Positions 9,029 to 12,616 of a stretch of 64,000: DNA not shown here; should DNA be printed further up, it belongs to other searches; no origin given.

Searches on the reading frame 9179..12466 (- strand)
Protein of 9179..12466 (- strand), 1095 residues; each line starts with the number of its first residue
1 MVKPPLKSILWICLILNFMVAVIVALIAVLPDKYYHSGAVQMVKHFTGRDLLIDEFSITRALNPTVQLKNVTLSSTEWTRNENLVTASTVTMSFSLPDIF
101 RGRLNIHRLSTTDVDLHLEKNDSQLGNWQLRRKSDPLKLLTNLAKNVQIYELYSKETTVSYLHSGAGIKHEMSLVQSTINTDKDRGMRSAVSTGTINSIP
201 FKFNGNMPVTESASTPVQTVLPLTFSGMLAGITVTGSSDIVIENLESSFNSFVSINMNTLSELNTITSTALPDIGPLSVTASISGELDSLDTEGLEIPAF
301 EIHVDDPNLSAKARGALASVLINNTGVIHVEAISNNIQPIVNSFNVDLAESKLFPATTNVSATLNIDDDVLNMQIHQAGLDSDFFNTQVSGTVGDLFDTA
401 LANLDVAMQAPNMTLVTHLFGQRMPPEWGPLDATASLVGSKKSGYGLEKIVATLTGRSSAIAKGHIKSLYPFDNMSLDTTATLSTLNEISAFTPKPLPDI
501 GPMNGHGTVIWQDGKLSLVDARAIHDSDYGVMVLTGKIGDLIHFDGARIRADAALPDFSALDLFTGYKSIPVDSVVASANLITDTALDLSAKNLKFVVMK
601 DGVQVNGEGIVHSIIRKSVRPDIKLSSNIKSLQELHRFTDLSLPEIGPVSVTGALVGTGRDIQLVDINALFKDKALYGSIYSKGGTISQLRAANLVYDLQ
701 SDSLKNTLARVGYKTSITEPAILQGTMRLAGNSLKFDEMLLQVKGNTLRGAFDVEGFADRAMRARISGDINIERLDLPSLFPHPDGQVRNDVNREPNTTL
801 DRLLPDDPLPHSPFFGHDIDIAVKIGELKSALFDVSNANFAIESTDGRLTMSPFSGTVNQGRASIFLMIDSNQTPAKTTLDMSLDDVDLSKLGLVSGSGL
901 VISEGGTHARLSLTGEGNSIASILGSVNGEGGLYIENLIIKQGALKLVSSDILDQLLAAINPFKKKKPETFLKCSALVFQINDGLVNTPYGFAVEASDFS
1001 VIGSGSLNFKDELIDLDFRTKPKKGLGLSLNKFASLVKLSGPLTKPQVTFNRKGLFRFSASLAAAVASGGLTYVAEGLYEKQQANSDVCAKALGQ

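Call 19: search_protein_families(library=pfam, proteins=[window:9179-12466:-], max_evalue=0.00001)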
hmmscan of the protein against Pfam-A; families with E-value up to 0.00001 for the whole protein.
window:9179-12466:- (1095 aa): 1 family
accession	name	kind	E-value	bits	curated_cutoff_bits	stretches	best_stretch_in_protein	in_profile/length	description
PF05170.20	AsmA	-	8.5e-27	94.7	29.8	2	752-988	365-604/607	AsmA family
